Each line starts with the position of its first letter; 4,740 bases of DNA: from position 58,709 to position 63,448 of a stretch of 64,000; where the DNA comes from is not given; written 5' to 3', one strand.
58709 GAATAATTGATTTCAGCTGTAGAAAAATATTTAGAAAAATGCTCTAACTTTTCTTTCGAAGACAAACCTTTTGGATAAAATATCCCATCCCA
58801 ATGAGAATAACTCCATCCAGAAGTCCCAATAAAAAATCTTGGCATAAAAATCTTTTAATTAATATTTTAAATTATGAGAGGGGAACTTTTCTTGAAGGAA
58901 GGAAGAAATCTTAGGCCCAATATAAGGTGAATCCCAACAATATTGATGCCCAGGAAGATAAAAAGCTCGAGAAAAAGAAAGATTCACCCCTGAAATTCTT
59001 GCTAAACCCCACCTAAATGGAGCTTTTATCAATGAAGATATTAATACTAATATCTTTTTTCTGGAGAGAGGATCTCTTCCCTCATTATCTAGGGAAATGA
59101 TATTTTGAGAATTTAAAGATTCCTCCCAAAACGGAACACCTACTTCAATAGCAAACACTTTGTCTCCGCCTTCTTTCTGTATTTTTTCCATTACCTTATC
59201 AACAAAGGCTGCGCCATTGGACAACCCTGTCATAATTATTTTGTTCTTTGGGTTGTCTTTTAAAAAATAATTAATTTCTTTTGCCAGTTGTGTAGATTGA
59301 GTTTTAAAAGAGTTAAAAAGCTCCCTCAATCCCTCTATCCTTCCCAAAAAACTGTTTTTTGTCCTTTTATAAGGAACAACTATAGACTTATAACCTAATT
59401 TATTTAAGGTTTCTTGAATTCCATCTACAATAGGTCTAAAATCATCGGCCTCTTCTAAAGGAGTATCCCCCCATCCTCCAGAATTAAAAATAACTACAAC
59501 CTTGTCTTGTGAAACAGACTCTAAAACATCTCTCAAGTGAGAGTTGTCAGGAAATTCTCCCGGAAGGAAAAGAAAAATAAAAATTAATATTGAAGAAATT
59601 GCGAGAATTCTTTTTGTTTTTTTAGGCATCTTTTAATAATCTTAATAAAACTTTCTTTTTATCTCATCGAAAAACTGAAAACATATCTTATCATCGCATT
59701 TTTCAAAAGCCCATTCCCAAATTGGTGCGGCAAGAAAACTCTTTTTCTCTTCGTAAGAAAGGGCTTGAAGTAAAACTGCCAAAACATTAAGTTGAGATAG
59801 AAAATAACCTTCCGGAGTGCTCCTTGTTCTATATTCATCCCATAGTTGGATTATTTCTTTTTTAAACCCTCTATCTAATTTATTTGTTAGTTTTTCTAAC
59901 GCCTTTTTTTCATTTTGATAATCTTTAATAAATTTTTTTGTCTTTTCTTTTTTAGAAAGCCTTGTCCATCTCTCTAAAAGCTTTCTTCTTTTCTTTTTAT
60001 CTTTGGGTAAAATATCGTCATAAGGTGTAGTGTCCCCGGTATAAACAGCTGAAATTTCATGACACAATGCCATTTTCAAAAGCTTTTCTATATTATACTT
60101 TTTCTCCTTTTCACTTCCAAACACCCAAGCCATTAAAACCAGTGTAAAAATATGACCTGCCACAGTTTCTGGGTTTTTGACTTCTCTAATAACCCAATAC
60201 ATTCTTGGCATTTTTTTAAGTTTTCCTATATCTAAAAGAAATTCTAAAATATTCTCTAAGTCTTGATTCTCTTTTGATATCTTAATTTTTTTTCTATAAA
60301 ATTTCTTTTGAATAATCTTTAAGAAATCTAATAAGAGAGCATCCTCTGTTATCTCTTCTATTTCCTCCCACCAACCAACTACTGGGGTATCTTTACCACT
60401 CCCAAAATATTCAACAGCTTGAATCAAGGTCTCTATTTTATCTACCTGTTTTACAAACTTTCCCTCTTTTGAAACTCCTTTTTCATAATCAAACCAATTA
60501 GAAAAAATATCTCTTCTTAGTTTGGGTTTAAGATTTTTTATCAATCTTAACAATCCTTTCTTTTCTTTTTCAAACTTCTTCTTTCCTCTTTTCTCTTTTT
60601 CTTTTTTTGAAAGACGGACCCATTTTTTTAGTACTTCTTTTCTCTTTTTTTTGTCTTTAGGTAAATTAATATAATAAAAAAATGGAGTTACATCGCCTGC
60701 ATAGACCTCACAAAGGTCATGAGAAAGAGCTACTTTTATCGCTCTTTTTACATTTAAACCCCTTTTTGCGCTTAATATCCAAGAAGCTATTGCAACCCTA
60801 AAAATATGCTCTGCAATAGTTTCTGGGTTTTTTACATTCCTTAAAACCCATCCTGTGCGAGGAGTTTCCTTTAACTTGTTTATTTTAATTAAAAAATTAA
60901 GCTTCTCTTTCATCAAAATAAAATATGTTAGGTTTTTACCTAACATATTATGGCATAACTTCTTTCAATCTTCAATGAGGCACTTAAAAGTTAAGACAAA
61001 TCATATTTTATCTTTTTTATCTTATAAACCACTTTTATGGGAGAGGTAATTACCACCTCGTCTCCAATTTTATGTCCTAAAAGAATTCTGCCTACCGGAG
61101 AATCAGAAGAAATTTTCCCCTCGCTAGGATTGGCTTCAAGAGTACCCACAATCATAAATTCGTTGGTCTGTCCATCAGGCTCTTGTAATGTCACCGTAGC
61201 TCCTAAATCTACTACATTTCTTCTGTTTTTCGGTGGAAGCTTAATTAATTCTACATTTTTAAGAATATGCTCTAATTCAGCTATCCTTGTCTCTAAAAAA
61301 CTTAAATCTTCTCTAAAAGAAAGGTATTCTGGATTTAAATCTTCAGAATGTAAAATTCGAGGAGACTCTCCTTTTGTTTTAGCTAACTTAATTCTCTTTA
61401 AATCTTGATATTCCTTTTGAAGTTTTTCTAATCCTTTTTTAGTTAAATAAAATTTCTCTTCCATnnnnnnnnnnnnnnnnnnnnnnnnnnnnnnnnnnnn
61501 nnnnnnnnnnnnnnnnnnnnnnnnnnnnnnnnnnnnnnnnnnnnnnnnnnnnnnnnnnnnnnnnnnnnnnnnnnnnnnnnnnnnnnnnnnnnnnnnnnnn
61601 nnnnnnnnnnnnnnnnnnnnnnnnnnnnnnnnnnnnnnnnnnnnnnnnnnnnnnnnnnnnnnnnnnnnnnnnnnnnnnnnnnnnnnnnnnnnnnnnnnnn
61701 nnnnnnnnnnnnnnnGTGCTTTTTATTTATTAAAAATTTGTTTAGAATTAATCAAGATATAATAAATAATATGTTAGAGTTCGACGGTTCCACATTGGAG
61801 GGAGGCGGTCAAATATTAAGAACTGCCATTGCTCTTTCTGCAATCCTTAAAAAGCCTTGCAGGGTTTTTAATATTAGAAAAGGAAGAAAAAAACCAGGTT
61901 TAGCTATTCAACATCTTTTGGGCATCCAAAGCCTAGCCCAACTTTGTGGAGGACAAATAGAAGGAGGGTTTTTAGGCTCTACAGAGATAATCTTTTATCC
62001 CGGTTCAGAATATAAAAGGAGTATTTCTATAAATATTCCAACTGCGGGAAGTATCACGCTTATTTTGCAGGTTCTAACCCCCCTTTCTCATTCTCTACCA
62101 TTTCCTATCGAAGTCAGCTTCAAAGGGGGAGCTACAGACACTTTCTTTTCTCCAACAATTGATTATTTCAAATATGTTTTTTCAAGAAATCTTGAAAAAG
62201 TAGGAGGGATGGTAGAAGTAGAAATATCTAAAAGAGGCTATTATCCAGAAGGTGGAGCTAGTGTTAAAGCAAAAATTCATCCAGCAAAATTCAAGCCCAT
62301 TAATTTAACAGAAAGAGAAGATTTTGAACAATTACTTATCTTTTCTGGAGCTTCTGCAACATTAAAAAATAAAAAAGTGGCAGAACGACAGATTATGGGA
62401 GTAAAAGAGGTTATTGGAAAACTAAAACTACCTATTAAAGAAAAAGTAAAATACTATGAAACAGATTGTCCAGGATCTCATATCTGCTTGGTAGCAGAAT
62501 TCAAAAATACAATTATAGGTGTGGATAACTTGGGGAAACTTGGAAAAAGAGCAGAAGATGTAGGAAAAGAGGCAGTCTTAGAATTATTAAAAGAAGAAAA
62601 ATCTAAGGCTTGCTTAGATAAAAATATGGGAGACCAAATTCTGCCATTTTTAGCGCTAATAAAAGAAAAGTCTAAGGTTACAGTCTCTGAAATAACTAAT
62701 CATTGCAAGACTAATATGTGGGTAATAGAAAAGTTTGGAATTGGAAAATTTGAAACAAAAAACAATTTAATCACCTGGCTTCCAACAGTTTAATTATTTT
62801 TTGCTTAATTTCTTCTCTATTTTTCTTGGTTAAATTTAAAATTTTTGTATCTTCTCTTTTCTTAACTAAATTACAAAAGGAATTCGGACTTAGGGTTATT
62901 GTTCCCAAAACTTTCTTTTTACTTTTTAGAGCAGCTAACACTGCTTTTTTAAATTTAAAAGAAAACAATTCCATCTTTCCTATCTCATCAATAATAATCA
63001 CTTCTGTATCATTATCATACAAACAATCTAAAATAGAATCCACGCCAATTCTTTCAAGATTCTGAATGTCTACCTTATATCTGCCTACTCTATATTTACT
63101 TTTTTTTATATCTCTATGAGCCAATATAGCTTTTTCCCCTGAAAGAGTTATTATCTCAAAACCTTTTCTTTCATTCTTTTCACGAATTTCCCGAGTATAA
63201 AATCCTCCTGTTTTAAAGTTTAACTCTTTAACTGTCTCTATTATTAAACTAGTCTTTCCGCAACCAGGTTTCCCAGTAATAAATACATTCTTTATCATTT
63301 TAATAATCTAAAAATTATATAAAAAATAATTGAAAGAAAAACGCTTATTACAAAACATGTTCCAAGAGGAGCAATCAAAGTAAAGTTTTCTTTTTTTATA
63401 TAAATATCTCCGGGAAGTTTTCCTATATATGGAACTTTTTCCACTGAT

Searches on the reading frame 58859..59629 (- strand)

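Call 41: search_protein_families(library=pfam, proteins=[window:58859-59629:-], max_evalue=0.01)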
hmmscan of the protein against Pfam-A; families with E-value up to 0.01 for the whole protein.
window:58859-59629:- (256 aa): 1 family
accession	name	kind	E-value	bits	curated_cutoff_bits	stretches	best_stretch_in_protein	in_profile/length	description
PF01083.28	Cutinase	-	0.002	18.5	25.9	1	106-161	56-111/173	Cutinase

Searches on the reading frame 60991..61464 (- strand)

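Call 41: search_protein_families(library=pfam, proteins=[window:60991-61464:-], max_evalue=0.01)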
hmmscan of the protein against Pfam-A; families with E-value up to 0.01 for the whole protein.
window:60991-61464:- (157 aa): 2 families
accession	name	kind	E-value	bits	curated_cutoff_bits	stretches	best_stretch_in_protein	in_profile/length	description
PF01272.25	GreA_GreB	-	2.3e-21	76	26.9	1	83-154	4-77/77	Transcription elongation factor, GreA/GreB, C-term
PF03449.20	GreA_GreB_N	-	1.1e-09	38.8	24.5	1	6-72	2-70/71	Transcription elongation factor, N-terminal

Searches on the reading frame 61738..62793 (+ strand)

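Call 41: search_protein_families(library=pfam, proteins=[window:61738-62793:+], max_evalue=0.01)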
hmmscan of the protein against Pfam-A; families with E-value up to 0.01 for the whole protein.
window:61738-62793:+ (351 aa): 2 families
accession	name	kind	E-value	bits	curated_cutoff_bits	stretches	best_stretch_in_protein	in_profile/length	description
PF01137.26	RTC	-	1.1e-68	231.2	27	1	20-338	2-219/221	RNA 3'-terminal phosphate cyclase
PF05189.18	RTC_insert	-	2.1e-15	57.4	23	1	208-286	16-100/102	RNA 3'-terminal phosphate cyclase (RTC), insert domain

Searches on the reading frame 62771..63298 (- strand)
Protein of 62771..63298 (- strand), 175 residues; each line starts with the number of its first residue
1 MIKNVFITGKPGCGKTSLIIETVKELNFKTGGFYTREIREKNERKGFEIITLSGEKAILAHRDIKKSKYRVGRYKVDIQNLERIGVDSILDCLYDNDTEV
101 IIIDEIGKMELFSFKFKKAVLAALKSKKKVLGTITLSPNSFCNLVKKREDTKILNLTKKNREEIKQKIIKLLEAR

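Call 41: search_protein_families(library=pfam, proteins=[window:62771-63298:-], max_evalue=0.01)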
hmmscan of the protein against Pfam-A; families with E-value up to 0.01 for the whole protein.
window:62771-63298:- (175 aa): 12 families
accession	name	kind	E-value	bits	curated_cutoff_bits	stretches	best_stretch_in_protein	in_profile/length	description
PF03266.21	NTPase_1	-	1.2e-47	162.4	23.9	1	4-169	1-168/168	NTPase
PF01637.24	ATPase_2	-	6.3e-06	26.6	33.2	1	5-113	23-124/225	ATPase domain predominantly from Archaea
PF01443.25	Viral_helicase1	-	8.7e-05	22.9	21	1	6-110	2-72/228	Viral superfamily 1 RNA helicase core domain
PF00004.35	AAA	-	0.00041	21.2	21.2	1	6-109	2-69/131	ATPase family associated with various cellular activities (AAA)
PF09848.15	SLFN-g3_helicase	-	0.00081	19.2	24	1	4-105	3-87/354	Schlafen group 3, DNA/RNA helicase domain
PF13401.12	AAA_22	-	0.00097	19.9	27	1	5-116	8-103/130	AAA domain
PF13245.12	AAA_19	-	0.0011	19.6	25.1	1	3-113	12-106/134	AAA domain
PF13238.12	AAA_18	-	0.002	19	29.4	1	5-46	1-25/128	AAA domain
PF13173.12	AAA_14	-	0.0028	18.1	27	0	4-118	4-83/129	AAA domain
PF24857.1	THR4_C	-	0.0045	17.5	27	0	114-169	31-84/85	Threonine synthase, C-terminal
PF25263.1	DUF7863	-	0.0081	16.3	25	0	126-173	118-167/169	Domain of unknown function (DUF7863)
PF05621.17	TniB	-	0.0094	15.8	22.4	0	89-126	111-148/189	Bacterial TniB protein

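Call 55: find_encoding_contigs(protein=window:62771-63298:-, flank=10000, max_places=1)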
Protein window:62771-63298:- (175 aa): 6 contigs read that carry it; 1 place shown.
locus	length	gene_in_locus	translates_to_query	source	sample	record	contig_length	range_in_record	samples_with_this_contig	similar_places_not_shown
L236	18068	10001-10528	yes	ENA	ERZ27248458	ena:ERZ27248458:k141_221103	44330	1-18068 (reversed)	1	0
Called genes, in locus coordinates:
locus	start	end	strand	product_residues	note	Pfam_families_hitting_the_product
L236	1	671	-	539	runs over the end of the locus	PF04055:Radical_SAM, PF16199:Radical_SAM_C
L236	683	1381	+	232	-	PF13489:Methyltransf_23, PF02353:CMAS (weak), PF07021:MetW (weak), PF13847:Methyltransf_31, PF08241:Methyltransf_11, PF08242:Methyltransf_12, PF13649:Methyltransf_25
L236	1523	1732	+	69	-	-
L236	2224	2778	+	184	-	PF18306:LDcluster4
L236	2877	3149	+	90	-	PF03144:GTP_EFTU_D2 (weak)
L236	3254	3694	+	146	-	PF02308:MgtC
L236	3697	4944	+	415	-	PF27218:MJ0043_C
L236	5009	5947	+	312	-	PF09989:DUF2229, PF06050:HGD-D (faint)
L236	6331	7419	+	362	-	PF09989:DUF2229, PF06050:HGD-D (weak)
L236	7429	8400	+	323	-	PF01869:BcrAD_BadFG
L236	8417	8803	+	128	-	PF04430:DUF498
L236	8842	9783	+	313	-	PF04055:Radical_SAM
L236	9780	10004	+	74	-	PF11146:DUF2905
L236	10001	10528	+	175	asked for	PF01637:ATPase_2 (weak), PF03266:NTPase_1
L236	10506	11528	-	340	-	PF01137:RTC, PF05189:RTC_insert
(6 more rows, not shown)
